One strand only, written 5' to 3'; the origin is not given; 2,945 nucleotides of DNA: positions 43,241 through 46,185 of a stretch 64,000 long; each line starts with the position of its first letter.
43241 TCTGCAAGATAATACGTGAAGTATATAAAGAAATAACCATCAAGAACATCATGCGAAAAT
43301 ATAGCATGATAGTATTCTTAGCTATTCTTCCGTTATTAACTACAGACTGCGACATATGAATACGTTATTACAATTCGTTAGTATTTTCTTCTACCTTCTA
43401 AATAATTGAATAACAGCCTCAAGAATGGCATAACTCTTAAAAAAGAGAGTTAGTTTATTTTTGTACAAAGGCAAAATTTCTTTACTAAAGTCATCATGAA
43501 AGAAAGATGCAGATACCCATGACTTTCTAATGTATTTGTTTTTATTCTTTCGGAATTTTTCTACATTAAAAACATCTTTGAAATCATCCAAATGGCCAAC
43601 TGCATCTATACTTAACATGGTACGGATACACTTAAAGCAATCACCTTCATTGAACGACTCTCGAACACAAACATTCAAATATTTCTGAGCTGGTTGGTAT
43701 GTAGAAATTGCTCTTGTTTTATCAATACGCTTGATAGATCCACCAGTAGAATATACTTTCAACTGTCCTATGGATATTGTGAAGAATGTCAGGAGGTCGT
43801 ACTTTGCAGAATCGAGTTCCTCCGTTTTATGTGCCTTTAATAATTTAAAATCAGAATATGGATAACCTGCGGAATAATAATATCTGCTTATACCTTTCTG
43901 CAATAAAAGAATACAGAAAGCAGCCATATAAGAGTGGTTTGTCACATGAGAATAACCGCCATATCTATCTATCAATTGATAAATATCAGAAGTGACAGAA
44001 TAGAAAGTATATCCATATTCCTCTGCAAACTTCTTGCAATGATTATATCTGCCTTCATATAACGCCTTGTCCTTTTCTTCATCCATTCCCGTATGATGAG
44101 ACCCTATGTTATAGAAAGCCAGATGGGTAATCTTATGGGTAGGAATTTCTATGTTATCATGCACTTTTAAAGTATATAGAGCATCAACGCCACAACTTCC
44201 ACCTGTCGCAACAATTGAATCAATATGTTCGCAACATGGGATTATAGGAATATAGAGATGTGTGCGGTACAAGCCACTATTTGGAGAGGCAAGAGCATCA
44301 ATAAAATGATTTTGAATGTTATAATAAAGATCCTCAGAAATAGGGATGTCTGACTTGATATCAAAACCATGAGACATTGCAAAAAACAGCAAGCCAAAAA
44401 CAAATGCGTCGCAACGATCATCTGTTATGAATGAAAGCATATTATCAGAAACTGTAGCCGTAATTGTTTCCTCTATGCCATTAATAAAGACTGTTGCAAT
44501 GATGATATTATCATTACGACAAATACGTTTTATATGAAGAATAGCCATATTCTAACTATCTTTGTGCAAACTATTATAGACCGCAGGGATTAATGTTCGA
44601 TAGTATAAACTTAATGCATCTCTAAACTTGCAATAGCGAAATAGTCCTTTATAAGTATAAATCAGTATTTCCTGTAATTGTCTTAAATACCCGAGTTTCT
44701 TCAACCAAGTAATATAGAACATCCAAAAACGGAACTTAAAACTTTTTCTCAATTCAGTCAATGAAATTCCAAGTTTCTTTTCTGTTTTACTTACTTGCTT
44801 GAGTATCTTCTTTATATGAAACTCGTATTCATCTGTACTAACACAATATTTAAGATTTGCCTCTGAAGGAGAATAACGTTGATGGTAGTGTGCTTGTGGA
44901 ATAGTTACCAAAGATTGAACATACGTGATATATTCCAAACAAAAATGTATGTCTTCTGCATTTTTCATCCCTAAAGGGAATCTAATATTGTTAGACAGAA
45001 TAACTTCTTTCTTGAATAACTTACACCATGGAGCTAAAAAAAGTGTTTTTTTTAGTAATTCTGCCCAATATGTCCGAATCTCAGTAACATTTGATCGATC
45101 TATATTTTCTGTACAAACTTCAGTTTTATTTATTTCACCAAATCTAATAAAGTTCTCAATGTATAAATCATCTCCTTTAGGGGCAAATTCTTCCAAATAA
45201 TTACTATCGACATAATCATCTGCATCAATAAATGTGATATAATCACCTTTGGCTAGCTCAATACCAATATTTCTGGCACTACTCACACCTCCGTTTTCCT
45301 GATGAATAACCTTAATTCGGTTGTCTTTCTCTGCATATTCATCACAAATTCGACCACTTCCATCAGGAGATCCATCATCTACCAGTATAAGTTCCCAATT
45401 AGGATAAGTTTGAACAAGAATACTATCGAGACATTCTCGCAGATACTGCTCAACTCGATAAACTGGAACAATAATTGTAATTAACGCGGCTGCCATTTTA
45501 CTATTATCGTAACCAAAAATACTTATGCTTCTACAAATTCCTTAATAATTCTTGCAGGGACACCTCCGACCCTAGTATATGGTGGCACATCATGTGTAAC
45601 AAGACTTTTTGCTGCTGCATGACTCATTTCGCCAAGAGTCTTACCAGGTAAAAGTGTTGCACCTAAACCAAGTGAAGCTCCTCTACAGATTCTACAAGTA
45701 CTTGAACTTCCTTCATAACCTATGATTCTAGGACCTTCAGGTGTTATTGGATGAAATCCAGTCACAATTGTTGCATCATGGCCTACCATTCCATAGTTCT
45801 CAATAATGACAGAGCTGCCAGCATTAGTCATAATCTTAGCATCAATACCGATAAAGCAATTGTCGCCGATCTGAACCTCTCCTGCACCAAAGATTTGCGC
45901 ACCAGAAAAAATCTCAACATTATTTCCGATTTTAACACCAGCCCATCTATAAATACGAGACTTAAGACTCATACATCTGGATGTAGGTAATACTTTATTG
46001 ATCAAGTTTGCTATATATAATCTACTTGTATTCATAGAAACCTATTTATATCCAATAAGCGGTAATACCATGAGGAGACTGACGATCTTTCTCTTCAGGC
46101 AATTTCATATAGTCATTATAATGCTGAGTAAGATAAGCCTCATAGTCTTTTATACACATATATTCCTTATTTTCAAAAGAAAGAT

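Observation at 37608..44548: Two divergent paralogs of an uncharacterised ~390-aa protein with a Cys-substituted PP-loop-like motif inside the Wzx/Wzy cassette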

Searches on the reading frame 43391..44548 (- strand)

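Call 4: search_protein_families(library=pfam, proteins=[window:43391-44548:-], max_evalue=10)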
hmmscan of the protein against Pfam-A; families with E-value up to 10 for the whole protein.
window:43391-44548:- (385 aa): 1 family
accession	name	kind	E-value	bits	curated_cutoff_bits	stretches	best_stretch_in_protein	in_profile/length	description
PF16477.11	DUF5054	-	0.46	10.8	37.6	1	325-365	199-239/291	Domain of unknown function (DUF5054)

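Call 5: search_protein_families(library=ncbifam, proteins=[window:43391-44548:-], max_evalue=10)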
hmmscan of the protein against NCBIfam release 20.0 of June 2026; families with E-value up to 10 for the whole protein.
window:43391-44548:- (385 aa): 0 families

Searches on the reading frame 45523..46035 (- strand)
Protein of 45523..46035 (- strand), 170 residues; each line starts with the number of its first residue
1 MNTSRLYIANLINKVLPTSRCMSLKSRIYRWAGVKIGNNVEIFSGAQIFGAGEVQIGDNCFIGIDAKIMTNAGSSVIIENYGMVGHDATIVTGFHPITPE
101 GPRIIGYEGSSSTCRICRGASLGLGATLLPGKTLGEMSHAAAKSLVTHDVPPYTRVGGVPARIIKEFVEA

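Call 13: search_protein_families(library=pfam, proteins=[window:45523-46035:-], max_evalue=0.001)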
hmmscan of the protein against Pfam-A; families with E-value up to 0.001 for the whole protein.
window:45523-46035:- (170 aa): 1 family
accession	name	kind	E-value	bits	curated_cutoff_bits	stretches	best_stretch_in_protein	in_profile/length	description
PF00132.30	Hexapep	-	3.3e-06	27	27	0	54-81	2-31/36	Bacterial transferase hexapeptide (six repeats)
